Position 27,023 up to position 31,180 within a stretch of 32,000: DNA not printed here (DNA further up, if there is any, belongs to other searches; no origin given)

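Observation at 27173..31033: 1286-aa FAD / 2x[4Fe-4S] / 2xCCG dehydrogenase with an unknown N-terminal domain and unknown substrate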

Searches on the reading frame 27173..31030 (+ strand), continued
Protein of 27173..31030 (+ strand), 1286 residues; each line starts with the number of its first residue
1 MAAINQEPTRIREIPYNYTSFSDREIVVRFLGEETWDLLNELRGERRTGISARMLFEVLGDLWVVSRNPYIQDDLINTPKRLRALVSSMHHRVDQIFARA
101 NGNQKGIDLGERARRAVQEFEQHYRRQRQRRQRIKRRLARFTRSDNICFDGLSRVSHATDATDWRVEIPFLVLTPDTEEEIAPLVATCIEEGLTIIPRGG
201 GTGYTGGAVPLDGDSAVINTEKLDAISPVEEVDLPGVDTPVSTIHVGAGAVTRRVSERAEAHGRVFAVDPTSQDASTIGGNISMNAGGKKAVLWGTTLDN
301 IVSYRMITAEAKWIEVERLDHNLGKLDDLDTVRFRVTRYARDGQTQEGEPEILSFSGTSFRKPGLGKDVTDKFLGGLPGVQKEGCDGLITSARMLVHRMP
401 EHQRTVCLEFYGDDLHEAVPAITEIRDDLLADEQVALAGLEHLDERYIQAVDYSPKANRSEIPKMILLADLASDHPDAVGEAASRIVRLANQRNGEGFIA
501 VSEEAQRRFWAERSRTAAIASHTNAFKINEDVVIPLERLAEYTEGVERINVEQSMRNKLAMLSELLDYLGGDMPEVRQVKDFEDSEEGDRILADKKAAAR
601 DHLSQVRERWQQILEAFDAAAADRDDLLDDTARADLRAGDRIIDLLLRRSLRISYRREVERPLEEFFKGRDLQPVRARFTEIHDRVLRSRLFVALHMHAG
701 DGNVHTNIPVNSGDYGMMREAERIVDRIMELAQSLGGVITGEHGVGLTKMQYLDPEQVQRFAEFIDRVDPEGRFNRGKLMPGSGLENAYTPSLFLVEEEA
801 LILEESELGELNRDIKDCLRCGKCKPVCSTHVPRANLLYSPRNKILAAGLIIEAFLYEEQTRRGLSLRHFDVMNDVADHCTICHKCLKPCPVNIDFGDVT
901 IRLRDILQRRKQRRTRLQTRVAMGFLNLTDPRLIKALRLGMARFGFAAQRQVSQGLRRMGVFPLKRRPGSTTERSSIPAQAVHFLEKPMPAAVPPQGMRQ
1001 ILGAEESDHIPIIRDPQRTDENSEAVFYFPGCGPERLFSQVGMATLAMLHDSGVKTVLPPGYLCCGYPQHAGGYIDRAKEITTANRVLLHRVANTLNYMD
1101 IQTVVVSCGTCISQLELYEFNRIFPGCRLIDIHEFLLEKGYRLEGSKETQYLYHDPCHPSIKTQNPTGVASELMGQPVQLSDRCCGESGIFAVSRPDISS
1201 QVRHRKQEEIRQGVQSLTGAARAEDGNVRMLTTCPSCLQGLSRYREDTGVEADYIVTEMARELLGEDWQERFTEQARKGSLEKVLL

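Call 53: find_related_loci(query=A1, collection=genome_contigs, flank=10000)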
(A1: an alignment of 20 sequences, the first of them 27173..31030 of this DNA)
Query A1 (1286 aa) in genome_contigs; peptide patterns used: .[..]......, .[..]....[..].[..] (x = any residue, [..] = any of these).
600 stretches matched a pattern (row limit reached: there are more); 595 encode a relative of the query (tblastn E <= 1e-3); the best 80 are kept; 80 distinct loci.
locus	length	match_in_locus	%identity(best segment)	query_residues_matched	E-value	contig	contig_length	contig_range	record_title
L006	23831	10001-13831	68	9-1286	0e+0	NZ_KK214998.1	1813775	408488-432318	Ectothiorhodospira haloalkaliphila ATCC 51935 EcthaDRAFT_EHB.4, whole genome shotgun sequence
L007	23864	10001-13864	64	4-1286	0e+0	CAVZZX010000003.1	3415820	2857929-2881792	MAG: uncultured Gammaproteobacteria bacterium isolate MFD01721.bin.1.315 genome assembly, contig: contig_3809, whole gen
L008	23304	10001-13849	62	8-1286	0e+0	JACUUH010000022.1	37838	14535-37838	MAG: Gammaproteobacteria bacterium isolate Kmv26 NODE_463_length_37838_cov_15.472567, whole genome shotgun sequence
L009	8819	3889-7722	63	10-1286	0e+0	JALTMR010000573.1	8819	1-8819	MAG: Gammaproteobacteria bacterium isolate S139_metabat2_scaf2bin.028 S139_NODE_9690_length_8819_cov_1.720893, whole gen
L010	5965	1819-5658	61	9-1286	0e+0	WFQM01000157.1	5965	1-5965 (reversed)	MAG: Gammaproteobacteria bacterium isolate S013_42 k151_230796, whole genome shotgun sequence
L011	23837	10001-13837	62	9-1286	0e+0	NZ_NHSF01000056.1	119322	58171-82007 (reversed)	Halochromatium salexigens strain DSM 4395 scaffold0056, whole genome shotgun sequence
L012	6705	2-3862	59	17-1286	0e+0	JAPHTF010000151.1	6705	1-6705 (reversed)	MAG: Gammaproteobacteria bacterium isolate N1M-Bin_14 c_000000301568, whole genome shotgun sequence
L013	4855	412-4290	60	4-1286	0e+0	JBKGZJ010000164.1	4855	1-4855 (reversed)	MAG: Thiohalophilus sp. isolate C5M10_10 NODE_8380_length_4855_cov_16.963333, whole genome shotgun sequence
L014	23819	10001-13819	59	6-1284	0e+0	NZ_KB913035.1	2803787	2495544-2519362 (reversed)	Methylotenera mobilis 13 A391DRAFT_scaffold1.1, whole genome shotgun sequence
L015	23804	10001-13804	59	9-1286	0e+0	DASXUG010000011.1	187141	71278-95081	MAG TPA_asm: Methylophilaceae bacterium isolate SMAG_U4712 k141_353586, whole genome shotgun sequence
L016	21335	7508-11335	66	10-1286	0e+0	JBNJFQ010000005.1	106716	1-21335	MAG: Pseudomonadota bacterium isolate Y22_60dBSe2.bin.35 NODE_129_length_106716_cov_256.557163, whole genome shotgun seq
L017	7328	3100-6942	60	10-1286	0e+0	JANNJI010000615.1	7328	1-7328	MAG: Gammaproteobacteria bacterium isolate SOY_40_concoct_13 SOY_40_k141_602699, whole genome shotgun sequence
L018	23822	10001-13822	58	10-1286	0e+0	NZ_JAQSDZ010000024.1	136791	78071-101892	MAG: Methylotenera sp. isolate D1-2020 MAG002 NODE_66_length_136791_cov_269.828823, whole genome shotgun sequence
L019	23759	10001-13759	59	10-1286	0e+0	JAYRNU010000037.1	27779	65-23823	MAG: Thiobacillus sp. isolate XM2_XAASGE4bin.36 k141_361131, whole genome shotgun sequence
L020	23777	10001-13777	58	9-1286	0e+0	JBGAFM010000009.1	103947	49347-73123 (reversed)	MAG: Thiobacillus sp. isolate MAG_MBR_H125.52 MBRH125-52_opera_contig_973, whole genome shotgun sequence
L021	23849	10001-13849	59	10-1286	0e+0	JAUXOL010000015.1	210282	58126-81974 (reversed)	MAG: Gallionella sp. isolate C10_concoct.bin.22 C10_k141_122020, whole genome shotgun sequence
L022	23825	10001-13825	55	1-1286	0e+0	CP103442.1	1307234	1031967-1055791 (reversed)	Methylophilaceae bacterium LSUCC0401 chromosome, complete genome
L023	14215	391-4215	55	1-1286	0e+0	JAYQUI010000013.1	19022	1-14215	MAG: Nitrosomonadales bacterium isolate SD9012_S6_concoct_bins.tsv.148_sub NODE_1476_length_19022_cov_8.396267, whole ge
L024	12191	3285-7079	58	2-1286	0e+0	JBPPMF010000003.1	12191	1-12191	MAG: Thiobacillus sp. isolate BIOS2019_out_114 k131_209743, whole genome shotgun sequence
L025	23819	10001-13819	57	10-1286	0e+0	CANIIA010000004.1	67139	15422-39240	MAG: Betaproteobacteria bacterium isolate RE-9nov16-248 genome assembly, contig: RE-9nov16-C585, whole genome shotgun se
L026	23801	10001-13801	58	10-1286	0e+0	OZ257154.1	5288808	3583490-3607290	MAG: Burkholderiales bacterium isolate 5a1f4b7f-29eb-4d11-b998-9e1cb223b6c6 genome assembly, chromosome: 1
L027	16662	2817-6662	58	9-1286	0e+0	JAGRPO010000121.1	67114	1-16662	MAG: Betaproteobacteria bacterium isolate BP07 k141_6369, whole genome shotgun sequence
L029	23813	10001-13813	58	8-1286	0e+0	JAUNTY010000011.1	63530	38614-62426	MAG: Neisseria sp. isolate S5R_Sa_39 NODE_191_length_63530_cov_101.997353, whole genome shotgun sequence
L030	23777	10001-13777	58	10-1286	0e+0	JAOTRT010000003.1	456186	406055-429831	MAG: Candidatus Nitricoxidireducens bremensis isolate MAG5 5109_A_contig_8, whole genome shotgun sequence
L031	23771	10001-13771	58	10-1286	0e+0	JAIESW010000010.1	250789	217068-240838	MAG: Burkholderiales bacterium isolate co.spades.METABAT.2.5kb_110 c_000000445195, whole genome shotgun sequence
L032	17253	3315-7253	55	3-1286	0e+0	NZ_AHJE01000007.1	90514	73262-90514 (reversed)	Cupriavidus basilensis OR16 contig007, whole genome shotgun sequence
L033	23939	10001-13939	55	3-1286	0e+0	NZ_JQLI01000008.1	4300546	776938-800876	Cupriavidus necator A5-1 K307DRAFT_scf7180000000049_quiver_dupTrim_1601.8_C, whole genome shotgun sequence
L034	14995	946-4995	54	3-1286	0e+0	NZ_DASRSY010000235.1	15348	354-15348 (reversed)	MAG: Paraburkholderia sp. isolate SMAG_U6426 k141_48661, whole genome shotgun sequence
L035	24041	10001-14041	54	4-1286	0e+0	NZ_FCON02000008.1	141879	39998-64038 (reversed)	Caballeronia choica isolate LMG 22940 contig000008, whole genome shotgun sequence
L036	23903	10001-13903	56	8-1286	0e+0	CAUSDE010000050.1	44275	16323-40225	MAG TPA_asm: uncultured Achromobacter sp. isolate ERR9969219_bin.18_MetaWRAP_v1.3_MAG genome assembly, contig: ERZ216159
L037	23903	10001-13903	55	8-1286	0e+0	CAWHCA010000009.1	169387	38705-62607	MAG: uncultured Gammaproteobacteria bacterium isolate MFD00905.bin.3.330 genome assembly, contig: contig_2570, whole gen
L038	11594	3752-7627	56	10-1286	0e+0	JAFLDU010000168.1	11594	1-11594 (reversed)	MAG: Zoogloea sp. isolate UWPOB_ZOOG1 gnl_X_ACGIDIBF_164, whole genome shotgun sequence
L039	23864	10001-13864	56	10-1286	0e+0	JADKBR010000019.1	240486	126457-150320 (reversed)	MAG: Candidatus Dechloromonas phosphorivorans isolate OdNE_18-Q3-R46-58_BAT3C.305 tig00228676-10-2403430, whole genome s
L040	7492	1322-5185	55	10-1286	0e+0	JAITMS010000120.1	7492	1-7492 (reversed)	MAG: Azonexus sp. isolate Pmx449_bin29 k119_680293, whole genome shotgun sequence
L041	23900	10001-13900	55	2-1286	0e+0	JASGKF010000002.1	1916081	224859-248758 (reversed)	MAG: Rhodocyclaceae bacterium isolate 5N546 JMF-2111-06-0005.ont.bin.546_1, whole genome shotgun sequence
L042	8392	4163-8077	55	7-1286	0e+0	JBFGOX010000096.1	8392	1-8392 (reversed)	MAG: Burkholderiaceae bacterium isolate Mix_sand04.2021.02.D.31 k141_2224227_length_8392_cov_8.0000, whole genome shotgu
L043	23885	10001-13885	55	7-1286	0e+0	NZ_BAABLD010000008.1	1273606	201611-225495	Viridibacterium curvum strain JCM 18715 sequence08, whole genome shotgun sequence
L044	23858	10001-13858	55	9-1286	0e+0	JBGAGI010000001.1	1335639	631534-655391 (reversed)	MAG: Rubrivivax sp. isolate MAG_MBR_H125.27 MBRH125-27_opera_contig_10, whole genome shotgun sequence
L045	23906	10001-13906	55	5-1286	0e+0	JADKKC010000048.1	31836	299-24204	MAG: Zoogloea sp. isolate Vibo_18-Q3-R45-57_MAXAC.072 tig00028243-10-319380, whole genome shotgun sequence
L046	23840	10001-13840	55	1-1286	0e+0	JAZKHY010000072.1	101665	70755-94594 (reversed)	MAG: Pseudomonadota bacterium isolate DC_SW_03_SPN07022020-bin041_1 DCSW031SPN_B041_1_000000000072, whole genome shotgun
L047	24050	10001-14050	54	7-1286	0e+0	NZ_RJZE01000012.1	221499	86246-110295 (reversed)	Paraburkholderia kururiensis JCM 10599 = LMG 19447 strain KP23 C12, whole genome shotgun sequence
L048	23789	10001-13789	57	9-1286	0e+0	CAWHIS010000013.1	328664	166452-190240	MAG: uncultured beta proteobacterium isolate MFD02134.bin.1.167 genome assembly, contig: contig_15118, whole genome shot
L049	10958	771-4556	56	9-1286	0e+0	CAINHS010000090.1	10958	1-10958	MAG: uncultured beta proteobacterium isolate Day6-2_bin-321 genome assembly, contig: bin-321:090/151, whole genome shotg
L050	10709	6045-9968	55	6-1286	0e+0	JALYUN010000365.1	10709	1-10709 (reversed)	MAG: Pseudomonadota bacterium isolate LAG bin18 SD1463-65_k127_1723600, whole genome shotgun sequence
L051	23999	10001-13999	54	7-1286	0e+0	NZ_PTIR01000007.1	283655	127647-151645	Trinickia symbiotica strain JPY-345 Ga0139055_107, whole genome shotgun sequence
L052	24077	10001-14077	53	5-1286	0e+0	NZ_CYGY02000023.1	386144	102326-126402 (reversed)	Paraburkholderia piptadeniae strain STM7183, whole genome shotgun sequence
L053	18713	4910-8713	56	7-1286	0e+0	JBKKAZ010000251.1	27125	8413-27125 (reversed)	MAG: Casimicrobiaceae bacterium isolate swi_bin.328 S1Ck127_4126046_flag_0_multi_37.1880_len_27125, whole genome shotgun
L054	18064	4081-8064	54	7-1286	0e+0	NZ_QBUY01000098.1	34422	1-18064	Paraburkholderia sp. C35 NODE_98_length_34422_cov_28.007, whole genome shotgun sequence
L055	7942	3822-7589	56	2-1286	0e+0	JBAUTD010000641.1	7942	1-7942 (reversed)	MAG: Burkholderiales bacterium isolate MFD01526_ilm_asm_bin20 k127_157716, whole genome shotgun sequence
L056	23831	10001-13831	54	7-1286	0e+0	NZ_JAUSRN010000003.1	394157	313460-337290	Variovorax paradoxus strain DS1452 Ga0466855_03, whole genome shotgun sequence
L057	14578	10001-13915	55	7-1286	0e+0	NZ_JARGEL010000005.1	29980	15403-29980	Extensimonas soli strain H3M7-6 soapdenovo_K_105_5, whole genome shotgun sequence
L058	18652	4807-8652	55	2-1286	0e+0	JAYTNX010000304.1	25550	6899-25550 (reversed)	MAG: Pseudomonadota bacterium isolate GFS_4011 GFS_4011_303, whole genome shotgun sequence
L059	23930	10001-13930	55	3-1286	0e+0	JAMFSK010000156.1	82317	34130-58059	MAG: Burkholderiales bacterium isolate NGEE_A_bin28 k127_1016889, whole genome shotgun sequence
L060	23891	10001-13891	55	2-1286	0e+0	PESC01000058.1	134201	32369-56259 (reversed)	MAG: Methylomonas sp. isolate BC.006 BC_1000077_134201, whole genome shotgun sequence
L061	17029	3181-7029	56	10-1286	0e+0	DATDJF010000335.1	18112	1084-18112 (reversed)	MAG TPA_asm: Burkholderiaceae bacterium isolate SMAG_U323 k141_675950, whole genome shotgun sequence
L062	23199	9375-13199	54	7-1286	0e+0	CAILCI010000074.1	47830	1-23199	MAG: uncultured Burkholderiales bacterium isolate A1_bin-315 genome assembly, contig: bin-315:074/101, whole genome shot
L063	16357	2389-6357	54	8-1286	0e+0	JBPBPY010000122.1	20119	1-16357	MAG: Janthinobacterium lividum isolate 3300051445_51 3300051445_51_Ga0502434_00004003, whole genome shotgun sequence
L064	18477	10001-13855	54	10-1286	0e+0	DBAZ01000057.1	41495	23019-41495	MAG TPA_asm: Tepidimonas sp. UBA997 UBA997_contig_393, whole genome shotgun sequence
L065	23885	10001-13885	54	6-1286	0e+0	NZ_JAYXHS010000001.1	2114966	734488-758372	Uliginosibacterium silvisoli strain H3 H3_scaffold1, whole genome shotgun sequence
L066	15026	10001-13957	53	8-1286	0e+0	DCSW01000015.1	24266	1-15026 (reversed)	MAG TPA_asm: Collimonas sp. UBA1456 UBA1456_contig_10494, whole genome shotgun sequence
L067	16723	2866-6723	54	5-1286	0e+0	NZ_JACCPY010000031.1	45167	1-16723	Sphaerotilus sulfidivorans strain D-501 NODE_31_length_45167_cov_93.600289, whole genome shotgun sequence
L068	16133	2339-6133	56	10-1286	0e+0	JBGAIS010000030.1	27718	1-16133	MAG: Casimicrobiaceae bacterium isolate MAG_MBR_H125.84 MBRH125-84_opera_contig_3889, whole genome shotgun sequence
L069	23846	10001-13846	54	10-1286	0e+0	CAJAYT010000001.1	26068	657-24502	MAG: uncultured Burkholderiales bacterium isolate C-2_bin-334 genome assembly, contig: bin-334:001/164, whole genome sho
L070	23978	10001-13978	53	9-1286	0e+0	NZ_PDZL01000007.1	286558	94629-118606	Janthinobacterium sp. BJB426 NODE_7_length_286558_cov_15.345109, whole genome shotgun sequence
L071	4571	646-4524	55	9-1286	0e+0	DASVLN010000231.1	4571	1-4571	MAG TPA_asm: Burkholderiaceae bacterium isolate SMAG_U3074 k141_119001, whole genome shotgun sequence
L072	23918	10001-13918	54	10-1286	0e+0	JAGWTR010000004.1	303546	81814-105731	MAG: Burkholderiales bacterium isolate REEB378 contig-150_6, whole genome shotgun sequence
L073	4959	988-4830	53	1-1286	0e+0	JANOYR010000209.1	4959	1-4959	MAG: Polaromonas sp. isolate VAR_79_metabat_82 VAR_79_k141_2163091, whole genome shotgun sequence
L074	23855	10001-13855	54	10-1286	0e+0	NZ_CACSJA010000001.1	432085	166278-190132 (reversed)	Pantoea sp. 18069 isolate 18069_Pantoea2_Ancestor_Tube, whole genome shotgun sequence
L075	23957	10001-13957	52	8-1286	0e+0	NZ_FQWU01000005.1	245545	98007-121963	Massilia sp. CF038, whole genome shotgun sequence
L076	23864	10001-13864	54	7-1286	0e+0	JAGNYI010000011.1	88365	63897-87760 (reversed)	MAG: Giesbergeria sp. isolate Go_SlAct_bin_274 Go_SlAct_675_length_88365_cov_47.455427, whole genome shotgun sequence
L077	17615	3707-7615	55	1-1286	0e+0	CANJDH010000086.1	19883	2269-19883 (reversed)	MAG: Burkholderiales bacterium isolate RH-20apr16-384 genome assembly, contig: RH-20APR16-C4685, whole genome shotgun se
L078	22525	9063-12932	53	10-1286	0e+0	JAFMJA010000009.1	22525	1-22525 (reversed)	MAG: Burkholderiaceae bacterium isolate DEBay_Sum019D_L_G_120 NODE_1903_length_22525_cov_6.543347, whole genome shotgun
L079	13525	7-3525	56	126-1286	0e+0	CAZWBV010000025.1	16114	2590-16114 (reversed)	MAG TPA_asm: uncultured Gammaproteobacteria bacterium isolate SRP128015_co4_66 genome assembly, contig: NODE_807_length_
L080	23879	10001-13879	54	8-1286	0e+0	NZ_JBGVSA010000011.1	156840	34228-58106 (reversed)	Uliginosibacterium sp. sgz301328 L283_scaffold11, whole genome shotgun sequence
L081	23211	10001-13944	55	6-1286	0e+0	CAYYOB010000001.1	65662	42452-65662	MAG TPA_asm: uncultured Polynucleobacter sp. isolate SRP069133_co1_400 genome assembly, contig: NODE_163_length_65662_co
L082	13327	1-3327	59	175-1286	0e+0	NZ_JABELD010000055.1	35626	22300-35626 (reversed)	Acidithiobacillus concretivorus strain ATCC 19703 Contig55, whole genome shotgun sequence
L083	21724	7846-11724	54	10-1286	0e+0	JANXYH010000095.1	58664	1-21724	MAG: Burkholderiales bacterium isolate GL140_3_metabat_350 GL140_3_k141_2639194, whole genome shotgun sequence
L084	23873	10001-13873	54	10-1286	0e+0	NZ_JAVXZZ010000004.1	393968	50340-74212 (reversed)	Curvibacter sp. APW13 contig4, whole genome shotgun sequence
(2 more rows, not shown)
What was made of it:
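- On DUF3683 / FAD / Fe-S / CCG / DUF3400 oxidase family (BPHYT_RS03150, HSERO_RS19500, NMB0998): 53-55% to other Paraburkholderia, Cupriavidus and Janthinobacterium loci (call 53).
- The gene is retained in a 1.3-Mb Methylophilaceae genome (L022, call 53). An Achromobacter genome also carries this gene (L036, call 53), which would make it redundant.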
